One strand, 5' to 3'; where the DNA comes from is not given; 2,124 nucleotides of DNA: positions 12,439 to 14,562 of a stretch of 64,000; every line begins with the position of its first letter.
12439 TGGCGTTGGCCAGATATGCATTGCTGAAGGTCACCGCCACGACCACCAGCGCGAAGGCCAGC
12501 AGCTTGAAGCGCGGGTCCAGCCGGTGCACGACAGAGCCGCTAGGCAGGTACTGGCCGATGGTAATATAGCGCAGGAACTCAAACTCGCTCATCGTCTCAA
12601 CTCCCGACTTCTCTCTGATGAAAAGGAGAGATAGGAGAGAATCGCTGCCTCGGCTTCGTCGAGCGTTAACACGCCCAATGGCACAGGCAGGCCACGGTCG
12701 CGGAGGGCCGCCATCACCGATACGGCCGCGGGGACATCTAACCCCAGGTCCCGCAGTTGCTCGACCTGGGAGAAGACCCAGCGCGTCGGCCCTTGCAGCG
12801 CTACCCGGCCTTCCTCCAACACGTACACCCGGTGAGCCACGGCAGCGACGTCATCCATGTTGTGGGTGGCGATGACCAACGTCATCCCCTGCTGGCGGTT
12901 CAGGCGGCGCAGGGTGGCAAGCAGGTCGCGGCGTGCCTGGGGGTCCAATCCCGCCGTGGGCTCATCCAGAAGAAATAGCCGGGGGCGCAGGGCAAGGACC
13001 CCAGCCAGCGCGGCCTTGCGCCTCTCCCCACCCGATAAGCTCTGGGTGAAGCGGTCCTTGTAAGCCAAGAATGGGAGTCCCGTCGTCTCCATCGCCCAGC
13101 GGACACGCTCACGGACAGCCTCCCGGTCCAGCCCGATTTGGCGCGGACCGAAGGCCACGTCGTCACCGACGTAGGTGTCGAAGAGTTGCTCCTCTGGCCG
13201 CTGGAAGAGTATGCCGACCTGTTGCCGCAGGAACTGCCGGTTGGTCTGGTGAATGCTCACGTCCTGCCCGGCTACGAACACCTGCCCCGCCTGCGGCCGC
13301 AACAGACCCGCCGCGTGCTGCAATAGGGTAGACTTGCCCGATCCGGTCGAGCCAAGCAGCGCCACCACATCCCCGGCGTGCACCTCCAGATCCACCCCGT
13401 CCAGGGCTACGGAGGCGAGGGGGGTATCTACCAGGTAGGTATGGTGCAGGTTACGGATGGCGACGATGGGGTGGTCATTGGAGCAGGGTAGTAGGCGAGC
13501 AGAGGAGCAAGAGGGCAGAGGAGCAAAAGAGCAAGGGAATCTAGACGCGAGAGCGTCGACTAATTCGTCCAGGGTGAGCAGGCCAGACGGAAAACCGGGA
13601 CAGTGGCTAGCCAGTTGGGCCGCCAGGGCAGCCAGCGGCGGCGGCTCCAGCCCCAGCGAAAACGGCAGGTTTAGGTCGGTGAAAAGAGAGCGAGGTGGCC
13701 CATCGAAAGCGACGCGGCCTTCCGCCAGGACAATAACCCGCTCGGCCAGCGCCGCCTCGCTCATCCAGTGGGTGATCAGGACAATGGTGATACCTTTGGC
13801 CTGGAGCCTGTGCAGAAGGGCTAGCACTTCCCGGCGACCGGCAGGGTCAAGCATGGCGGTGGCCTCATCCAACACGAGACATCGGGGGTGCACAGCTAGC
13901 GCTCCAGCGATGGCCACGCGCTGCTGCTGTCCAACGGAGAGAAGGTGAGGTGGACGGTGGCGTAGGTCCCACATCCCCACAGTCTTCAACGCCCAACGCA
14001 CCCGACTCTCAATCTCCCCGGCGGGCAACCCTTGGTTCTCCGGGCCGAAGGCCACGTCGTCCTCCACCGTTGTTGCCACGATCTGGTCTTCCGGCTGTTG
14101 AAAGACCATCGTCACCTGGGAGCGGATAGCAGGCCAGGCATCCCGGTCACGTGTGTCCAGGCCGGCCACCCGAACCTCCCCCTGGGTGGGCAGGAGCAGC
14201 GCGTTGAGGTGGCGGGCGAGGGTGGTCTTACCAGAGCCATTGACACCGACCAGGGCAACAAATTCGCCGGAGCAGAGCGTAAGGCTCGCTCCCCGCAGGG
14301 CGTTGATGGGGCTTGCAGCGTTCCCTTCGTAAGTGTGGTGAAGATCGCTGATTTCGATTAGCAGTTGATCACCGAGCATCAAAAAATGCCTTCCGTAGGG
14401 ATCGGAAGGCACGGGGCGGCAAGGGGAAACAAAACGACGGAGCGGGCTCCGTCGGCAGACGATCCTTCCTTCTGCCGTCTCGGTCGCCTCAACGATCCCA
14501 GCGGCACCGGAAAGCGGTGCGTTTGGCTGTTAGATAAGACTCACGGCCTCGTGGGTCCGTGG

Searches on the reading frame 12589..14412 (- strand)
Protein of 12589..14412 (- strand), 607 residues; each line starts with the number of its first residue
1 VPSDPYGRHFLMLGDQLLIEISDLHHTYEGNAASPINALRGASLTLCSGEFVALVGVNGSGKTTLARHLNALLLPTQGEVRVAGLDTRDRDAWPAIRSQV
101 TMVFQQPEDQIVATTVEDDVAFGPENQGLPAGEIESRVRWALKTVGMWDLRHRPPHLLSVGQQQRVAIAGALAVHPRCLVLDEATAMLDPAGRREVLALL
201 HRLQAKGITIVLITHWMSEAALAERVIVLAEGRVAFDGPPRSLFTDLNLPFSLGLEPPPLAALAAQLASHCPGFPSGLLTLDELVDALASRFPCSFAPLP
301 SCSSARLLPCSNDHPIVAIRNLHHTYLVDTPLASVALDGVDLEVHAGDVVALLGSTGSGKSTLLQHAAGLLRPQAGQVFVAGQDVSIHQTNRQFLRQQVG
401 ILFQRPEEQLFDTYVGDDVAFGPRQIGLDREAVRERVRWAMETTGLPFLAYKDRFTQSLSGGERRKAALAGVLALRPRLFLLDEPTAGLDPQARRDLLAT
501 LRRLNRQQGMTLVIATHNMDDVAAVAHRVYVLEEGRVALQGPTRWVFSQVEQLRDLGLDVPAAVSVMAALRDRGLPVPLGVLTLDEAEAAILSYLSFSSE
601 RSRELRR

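Call 33: search_protein_families(library=pfam, proteins=[window:12589-14412:-], max_evalue=0.00001)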
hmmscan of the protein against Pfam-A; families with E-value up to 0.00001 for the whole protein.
window:12589-14412:- (607 aa): 13 families
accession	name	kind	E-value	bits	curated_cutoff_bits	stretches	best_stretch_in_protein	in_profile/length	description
PF00005.33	ABC_tran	-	9.8e-63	211.3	25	2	39-186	1-137/137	ABC transporter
PF13304.12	AAA_21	-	9e-19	69.1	27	1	458-518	237-299/304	AAA domain, putative AbiEii toxin, Type IV TA system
PF02463.25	SMC_N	-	6.6e-15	55.6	40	1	48-225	23-207/220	RecF/RecN/SMC N terminal domain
PF13401.12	AAA_22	-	3.3e-13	50.5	27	1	50-213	6-121/130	AAA domain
PF13555.12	AAA_29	-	1.6e-09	37.8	27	0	338-375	13-50/61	P-loop containing region of AAA domain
PF13191.12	AAA_16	-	8e-09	36.7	32.6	0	347-505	22-124/167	AAA ATPase domain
PF05729.18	NACHT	-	2.5e-07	31.1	26.7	0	52-71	3-22/167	NACHT domain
PF13558.12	SbcC_Walker_B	-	1.4e-06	28.9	27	0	173-201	61-89/90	SbcC/RAD50-like, Walker B motif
PF13604.12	AAA_30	-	1.4e-06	28.7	27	0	47-213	15-122/191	AAA domain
PF00448.28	SRP54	-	2.5e-06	27.7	22.7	0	52-88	4-40/196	SRP54-type protein, GTPase domain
PF07728.20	AAA_5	-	2.9e-06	27.7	22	0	53-74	3-24/139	AAA domain (dynein-related subfamily)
PF20720.3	nSTAND3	-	3.9e-06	27.1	27.2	0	40-80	8-48/155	Novel STAND NTPase 3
PF13671.12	AAA_33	-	7.4e-06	26.8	27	0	52-69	2-19/143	AAA domain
